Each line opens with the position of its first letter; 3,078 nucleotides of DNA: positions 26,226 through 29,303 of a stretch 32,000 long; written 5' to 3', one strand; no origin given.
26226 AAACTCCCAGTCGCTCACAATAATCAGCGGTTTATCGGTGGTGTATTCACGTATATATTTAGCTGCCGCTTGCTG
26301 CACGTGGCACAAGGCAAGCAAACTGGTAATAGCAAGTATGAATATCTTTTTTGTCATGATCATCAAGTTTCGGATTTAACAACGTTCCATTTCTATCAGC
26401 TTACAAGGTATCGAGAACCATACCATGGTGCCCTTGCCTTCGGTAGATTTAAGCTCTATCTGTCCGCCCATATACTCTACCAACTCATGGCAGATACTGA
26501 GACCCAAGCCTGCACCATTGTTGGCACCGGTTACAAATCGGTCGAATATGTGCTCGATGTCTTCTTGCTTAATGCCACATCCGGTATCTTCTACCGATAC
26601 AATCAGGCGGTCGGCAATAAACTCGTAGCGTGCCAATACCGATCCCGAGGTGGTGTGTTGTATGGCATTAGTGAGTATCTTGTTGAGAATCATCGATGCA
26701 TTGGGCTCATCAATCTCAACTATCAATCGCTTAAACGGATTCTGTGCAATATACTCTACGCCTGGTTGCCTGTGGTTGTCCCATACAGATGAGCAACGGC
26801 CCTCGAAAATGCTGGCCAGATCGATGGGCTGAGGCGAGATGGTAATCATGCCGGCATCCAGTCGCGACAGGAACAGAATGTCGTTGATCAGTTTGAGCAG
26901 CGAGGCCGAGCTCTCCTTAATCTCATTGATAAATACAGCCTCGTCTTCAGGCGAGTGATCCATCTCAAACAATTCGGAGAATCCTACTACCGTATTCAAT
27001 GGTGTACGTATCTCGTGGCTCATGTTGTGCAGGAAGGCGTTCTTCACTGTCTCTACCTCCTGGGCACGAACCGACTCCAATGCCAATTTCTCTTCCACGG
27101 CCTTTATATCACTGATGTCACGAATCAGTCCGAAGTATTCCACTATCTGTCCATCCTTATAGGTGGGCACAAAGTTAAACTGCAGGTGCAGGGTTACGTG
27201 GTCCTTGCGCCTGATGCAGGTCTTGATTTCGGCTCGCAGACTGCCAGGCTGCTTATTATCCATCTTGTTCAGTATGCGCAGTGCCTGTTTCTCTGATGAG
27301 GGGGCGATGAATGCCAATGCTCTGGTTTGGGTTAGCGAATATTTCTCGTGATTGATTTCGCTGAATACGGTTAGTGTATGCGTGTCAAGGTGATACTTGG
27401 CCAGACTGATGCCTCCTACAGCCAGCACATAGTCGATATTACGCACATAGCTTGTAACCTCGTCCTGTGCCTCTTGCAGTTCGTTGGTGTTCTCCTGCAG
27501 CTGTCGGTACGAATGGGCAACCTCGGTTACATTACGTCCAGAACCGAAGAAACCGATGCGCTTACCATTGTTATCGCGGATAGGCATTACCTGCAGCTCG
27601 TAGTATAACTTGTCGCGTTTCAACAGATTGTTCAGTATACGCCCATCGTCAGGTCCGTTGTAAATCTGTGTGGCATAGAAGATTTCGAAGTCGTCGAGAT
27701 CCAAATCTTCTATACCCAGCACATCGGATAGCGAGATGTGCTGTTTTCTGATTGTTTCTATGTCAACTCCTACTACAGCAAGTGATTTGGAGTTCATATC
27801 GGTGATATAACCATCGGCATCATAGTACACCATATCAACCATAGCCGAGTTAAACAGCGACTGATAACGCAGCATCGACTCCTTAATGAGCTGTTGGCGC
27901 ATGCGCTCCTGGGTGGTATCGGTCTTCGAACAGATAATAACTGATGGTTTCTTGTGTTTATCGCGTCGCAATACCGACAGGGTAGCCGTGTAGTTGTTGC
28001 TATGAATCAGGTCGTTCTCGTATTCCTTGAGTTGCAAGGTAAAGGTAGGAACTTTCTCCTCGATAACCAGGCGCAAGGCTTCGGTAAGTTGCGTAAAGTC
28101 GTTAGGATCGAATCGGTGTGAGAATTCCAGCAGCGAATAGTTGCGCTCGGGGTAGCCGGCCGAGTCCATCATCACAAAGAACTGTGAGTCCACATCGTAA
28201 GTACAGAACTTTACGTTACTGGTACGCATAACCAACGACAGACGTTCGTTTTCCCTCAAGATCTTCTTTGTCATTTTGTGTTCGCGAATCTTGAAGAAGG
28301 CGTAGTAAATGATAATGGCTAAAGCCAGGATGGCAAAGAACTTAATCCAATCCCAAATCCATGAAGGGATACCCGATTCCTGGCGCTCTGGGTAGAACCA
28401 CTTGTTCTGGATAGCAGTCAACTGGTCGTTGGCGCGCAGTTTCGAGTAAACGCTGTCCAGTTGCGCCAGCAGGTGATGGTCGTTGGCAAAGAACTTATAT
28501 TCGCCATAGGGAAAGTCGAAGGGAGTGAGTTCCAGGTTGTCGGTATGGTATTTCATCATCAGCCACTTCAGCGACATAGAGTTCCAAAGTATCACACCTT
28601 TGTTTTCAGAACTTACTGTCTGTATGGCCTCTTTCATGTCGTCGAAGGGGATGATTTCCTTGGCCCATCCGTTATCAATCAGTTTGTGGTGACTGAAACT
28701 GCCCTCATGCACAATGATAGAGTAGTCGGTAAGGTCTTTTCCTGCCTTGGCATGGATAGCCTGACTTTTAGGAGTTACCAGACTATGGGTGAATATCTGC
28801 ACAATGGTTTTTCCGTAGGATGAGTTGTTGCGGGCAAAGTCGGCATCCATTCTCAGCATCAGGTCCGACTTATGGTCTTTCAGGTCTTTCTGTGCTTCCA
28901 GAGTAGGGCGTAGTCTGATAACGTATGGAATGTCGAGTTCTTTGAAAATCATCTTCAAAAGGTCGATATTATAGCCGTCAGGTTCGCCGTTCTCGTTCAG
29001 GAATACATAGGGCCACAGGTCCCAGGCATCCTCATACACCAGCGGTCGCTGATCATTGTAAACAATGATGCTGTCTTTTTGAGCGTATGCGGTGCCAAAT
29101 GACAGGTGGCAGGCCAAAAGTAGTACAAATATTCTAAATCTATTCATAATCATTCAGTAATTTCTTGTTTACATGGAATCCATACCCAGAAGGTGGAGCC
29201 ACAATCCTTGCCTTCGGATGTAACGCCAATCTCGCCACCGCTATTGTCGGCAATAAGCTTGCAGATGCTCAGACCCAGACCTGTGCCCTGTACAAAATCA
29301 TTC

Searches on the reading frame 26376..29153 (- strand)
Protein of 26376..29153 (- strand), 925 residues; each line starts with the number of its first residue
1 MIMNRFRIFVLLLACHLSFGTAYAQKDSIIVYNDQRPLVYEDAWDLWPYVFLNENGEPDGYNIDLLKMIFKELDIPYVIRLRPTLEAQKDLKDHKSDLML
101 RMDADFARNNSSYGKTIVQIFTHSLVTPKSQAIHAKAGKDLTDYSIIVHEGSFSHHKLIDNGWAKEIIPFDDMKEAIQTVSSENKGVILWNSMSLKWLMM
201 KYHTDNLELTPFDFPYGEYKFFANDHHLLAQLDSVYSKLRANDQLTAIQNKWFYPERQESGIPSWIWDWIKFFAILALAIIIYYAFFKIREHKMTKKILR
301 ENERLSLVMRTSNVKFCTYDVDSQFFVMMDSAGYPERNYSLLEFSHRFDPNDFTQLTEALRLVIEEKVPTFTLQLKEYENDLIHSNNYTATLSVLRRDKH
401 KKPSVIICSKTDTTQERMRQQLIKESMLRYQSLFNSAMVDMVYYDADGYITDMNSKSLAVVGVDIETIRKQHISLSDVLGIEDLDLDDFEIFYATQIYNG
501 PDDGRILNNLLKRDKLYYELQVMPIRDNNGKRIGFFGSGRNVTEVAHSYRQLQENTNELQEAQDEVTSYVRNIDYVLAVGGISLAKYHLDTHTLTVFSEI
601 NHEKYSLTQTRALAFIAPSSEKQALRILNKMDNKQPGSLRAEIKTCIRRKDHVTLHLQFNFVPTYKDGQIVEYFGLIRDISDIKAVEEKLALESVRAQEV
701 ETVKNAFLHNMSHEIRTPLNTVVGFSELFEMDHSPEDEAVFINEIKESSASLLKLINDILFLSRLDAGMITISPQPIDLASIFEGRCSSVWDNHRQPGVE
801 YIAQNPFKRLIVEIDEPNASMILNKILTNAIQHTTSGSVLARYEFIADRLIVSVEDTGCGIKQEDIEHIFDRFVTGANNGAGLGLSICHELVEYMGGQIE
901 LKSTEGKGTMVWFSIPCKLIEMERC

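Call 93: search_protein_families(library=pfam, proteins=[window:26376-29153:-], max_evalue=0.00001)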
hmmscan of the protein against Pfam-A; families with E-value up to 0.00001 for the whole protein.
window:26376-29153:- (925 aa): 4 families
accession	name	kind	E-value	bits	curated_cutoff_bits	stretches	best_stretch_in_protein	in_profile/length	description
PF02518.31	HATPase_c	-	1.4e-24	87.1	26.4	1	815-917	2-109/111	Histidine kinase-, DNA gyrase B-, and HSP90-like ATPase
PF00512.31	HisKA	-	2.9e-18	66.1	26.9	1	704-768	2-66/66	His Kinase A (phospho-acceptor) domain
PF00497.25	SBP_bac_3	-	6.1e-12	45.9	26.4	1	47-253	10-130/132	Bacterial extracellular solute-binding proteins, family 3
PF08448.16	PAS_4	-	6.7e-07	30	23.1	0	440-546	6-109/110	PAS fold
